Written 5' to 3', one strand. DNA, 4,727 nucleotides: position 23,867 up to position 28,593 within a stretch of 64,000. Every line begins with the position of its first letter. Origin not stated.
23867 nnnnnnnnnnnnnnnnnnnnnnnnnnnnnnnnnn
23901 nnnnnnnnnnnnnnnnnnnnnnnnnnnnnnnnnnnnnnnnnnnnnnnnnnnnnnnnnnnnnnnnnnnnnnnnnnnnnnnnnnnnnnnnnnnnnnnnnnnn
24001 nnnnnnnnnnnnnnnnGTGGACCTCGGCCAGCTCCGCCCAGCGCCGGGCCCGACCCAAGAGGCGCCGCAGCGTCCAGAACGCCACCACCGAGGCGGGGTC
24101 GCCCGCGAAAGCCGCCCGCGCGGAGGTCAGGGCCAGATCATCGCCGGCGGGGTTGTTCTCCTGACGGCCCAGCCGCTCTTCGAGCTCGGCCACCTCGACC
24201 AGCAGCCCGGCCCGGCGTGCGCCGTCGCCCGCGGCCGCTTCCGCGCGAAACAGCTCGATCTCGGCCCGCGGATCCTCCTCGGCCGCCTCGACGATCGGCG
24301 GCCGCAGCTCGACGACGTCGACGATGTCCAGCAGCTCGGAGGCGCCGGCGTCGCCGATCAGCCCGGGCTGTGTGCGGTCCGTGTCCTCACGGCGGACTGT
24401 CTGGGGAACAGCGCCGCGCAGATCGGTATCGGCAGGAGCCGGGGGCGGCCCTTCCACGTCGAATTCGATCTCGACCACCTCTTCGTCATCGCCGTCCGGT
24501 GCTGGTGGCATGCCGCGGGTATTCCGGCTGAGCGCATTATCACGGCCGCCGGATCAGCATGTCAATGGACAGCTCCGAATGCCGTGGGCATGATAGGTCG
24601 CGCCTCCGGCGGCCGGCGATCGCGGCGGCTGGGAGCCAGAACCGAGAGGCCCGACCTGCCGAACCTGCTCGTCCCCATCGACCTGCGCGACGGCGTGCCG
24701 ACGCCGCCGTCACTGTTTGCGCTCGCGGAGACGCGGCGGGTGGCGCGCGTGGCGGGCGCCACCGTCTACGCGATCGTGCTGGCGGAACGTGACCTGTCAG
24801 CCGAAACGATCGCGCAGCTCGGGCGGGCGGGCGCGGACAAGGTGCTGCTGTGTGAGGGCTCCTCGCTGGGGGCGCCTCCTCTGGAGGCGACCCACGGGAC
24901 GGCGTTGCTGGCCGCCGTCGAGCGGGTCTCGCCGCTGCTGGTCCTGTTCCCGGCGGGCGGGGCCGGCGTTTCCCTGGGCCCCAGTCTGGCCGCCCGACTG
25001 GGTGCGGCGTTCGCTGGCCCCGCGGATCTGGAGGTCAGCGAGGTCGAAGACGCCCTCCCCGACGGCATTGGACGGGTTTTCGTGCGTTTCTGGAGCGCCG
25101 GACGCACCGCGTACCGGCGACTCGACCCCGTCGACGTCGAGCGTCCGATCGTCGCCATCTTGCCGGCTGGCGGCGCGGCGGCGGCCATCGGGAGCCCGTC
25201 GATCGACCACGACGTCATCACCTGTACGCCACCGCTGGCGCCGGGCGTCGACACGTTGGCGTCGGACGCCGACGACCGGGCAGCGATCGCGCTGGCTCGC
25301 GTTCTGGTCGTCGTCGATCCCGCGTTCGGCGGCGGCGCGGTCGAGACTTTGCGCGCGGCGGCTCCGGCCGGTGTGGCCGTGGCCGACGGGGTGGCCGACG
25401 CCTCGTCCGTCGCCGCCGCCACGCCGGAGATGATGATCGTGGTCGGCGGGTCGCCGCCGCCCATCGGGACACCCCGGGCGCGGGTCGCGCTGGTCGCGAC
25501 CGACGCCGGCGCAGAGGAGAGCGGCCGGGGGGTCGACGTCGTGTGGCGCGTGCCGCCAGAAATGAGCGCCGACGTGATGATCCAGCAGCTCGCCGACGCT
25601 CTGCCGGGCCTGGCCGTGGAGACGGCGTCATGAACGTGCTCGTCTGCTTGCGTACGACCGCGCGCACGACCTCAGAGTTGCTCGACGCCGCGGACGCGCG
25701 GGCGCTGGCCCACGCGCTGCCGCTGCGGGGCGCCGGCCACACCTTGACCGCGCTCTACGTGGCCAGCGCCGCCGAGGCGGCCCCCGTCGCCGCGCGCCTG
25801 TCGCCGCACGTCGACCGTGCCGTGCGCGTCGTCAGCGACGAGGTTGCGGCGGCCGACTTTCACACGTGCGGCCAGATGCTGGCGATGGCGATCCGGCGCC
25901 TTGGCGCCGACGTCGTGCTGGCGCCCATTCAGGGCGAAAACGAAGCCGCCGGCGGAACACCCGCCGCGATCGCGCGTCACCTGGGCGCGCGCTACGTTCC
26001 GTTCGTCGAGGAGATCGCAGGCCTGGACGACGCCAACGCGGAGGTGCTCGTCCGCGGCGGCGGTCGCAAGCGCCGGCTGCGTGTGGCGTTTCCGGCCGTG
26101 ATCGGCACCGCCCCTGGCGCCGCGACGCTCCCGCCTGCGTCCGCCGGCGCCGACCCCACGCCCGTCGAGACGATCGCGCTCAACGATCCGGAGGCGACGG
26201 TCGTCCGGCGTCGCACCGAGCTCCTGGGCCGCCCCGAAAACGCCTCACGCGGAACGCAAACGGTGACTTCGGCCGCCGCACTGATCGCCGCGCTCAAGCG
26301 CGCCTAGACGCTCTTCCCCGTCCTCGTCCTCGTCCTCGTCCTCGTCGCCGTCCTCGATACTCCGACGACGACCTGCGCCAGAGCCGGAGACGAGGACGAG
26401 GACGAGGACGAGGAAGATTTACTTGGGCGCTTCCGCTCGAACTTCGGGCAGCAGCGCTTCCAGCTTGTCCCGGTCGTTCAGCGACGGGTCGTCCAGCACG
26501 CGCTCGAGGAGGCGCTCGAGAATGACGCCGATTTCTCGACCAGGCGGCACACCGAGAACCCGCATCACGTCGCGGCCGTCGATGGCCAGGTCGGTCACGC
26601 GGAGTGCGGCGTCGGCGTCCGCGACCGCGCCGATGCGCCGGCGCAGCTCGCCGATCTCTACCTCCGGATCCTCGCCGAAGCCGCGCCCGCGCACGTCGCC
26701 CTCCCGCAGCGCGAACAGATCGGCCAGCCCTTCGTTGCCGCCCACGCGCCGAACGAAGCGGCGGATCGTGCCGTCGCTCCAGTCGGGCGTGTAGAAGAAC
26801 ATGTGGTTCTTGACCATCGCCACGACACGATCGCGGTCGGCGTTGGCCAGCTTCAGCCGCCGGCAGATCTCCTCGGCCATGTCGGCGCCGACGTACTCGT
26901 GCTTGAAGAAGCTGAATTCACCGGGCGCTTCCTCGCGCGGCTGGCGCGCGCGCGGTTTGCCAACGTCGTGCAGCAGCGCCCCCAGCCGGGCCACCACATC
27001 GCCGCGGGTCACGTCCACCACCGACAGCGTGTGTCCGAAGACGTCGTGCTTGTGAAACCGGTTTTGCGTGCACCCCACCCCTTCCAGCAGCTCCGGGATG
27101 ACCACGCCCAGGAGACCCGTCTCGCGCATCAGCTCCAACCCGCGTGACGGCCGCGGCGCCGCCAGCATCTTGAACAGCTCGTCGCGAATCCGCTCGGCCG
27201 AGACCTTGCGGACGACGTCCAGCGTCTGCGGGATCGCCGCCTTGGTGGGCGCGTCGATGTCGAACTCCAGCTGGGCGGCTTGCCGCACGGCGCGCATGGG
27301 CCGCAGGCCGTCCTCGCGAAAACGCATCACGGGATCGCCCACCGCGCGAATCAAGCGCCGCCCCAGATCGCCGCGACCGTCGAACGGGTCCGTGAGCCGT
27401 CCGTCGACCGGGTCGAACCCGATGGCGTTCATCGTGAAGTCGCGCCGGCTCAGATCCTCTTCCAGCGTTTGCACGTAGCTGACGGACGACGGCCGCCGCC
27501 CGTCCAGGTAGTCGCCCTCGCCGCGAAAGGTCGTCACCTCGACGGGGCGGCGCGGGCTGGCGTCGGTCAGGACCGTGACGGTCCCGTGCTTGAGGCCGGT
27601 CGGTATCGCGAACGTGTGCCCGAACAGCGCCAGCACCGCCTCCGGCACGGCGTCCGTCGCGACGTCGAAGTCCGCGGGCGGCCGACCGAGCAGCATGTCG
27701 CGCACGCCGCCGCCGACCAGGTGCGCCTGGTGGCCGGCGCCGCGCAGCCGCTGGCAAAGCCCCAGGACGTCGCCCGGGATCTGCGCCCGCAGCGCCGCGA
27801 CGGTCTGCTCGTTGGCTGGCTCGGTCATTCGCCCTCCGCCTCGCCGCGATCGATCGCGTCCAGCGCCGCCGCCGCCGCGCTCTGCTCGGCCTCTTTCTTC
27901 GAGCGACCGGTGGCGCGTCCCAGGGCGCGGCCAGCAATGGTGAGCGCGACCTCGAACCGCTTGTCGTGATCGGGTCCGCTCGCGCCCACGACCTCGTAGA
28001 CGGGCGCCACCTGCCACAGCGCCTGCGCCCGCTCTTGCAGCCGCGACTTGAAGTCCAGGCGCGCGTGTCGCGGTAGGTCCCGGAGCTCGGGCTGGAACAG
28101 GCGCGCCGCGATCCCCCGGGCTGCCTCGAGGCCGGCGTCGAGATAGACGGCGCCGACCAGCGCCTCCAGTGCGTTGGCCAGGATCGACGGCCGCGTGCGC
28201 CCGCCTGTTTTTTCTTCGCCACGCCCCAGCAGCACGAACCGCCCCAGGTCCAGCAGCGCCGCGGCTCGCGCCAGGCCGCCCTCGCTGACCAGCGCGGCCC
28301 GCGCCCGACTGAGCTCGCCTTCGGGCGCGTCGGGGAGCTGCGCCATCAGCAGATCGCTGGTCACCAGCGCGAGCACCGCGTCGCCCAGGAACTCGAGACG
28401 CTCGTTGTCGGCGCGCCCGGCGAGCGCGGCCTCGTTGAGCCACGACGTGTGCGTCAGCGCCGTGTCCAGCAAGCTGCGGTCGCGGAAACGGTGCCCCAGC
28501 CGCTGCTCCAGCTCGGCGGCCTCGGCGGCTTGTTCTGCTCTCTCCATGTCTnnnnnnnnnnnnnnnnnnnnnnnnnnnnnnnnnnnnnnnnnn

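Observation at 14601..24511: Translationally coupled pair of paralogous ~1,650-aa TPR-like giants with acidic N-termini and a shared uncharacterised C-terminal domain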

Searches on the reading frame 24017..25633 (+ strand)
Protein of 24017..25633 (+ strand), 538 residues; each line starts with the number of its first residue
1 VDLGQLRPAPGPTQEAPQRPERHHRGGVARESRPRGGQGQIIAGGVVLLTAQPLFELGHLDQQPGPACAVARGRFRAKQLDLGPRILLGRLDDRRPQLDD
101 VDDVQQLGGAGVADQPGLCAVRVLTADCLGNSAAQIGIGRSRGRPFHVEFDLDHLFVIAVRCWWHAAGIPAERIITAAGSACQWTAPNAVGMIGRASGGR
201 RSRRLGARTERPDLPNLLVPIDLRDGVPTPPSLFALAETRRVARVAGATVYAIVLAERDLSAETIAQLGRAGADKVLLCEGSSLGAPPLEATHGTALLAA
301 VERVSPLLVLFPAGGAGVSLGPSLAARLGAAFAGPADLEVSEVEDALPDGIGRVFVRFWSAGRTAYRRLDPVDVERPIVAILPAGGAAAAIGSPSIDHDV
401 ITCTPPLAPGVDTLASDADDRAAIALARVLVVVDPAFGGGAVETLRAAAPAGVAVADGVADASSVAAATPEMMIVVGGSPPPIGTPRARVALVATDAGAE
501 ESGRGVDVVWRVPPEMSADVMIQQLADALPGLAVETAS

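Call 8: search_protein_families(library=pfam, proteins=[window:24017-25633:+], max_evalue=0.001)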
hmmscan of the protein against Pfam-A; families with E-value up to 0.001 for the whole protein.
window:24017-25633:+ (538 aa): 1 family
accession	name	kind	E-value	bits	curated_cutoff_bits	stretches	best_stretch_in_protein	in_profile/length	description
PF01012.27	ETF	-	2e-11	44.4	26.7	1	224-332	8-116/181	Electron transfer flavoprotein domain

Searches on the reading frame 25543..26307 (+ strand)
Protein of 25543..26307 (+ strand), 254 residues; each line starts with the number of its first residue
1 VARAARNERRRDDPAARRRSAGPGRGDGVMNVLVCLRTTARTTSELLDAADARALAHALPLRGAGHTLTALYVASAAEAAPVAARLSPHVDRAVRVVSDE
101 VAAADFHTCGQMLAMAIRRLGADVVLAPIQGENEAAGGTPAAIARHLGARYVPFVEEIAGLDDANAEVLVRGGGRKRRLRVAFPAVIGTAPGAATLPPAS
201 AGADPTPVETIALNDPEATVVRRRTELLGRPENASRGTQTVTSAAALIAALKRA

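Call 8: search_protein_families(library=pfam, proteins=[window:25543-26307:+], max_evalue=0.001)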
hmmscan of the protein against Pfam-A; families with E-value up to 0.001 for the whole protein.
window:25543-26307:+ (254 aa): 1 family
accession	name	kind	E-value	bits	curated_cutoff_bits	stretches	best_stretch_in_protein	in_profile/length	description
PF01012.27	ETF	-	1.7e-11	44.7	26.7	1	45-215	11-180/181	Electron transfer flavoprotein domain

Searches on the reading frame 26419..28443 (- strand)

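Call 8: search_protein_families(library=pfam, proteins=[window:26419-28443:-], max_evalue=0.001)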
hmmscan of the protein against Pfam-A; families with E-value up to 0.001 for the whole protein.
window:26419-28443:- (674 aa): 4 families
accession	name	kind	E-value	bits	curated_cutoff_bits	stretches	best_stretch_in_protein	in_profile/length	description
PF01743.26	PolyA_pol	-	5.9e-33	114.3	23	1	241-366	2-126/126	Poly A polymerase head domain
PF12627.12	PolyA_pol_RNAbd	-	3.1e-18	65.7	22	1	394-452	2-60/64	Probable RNA and SrmB- binding site of polymerase A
PF01966.28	HD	-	3.7e-09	37.3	22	1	484-552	26-90/116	HD domain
PF13735.12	tRNA_NucTran2_2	-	5.4e-06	26.9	27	1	615-663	99-147/149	tRNA nucleotidyltransferase domain 2 putative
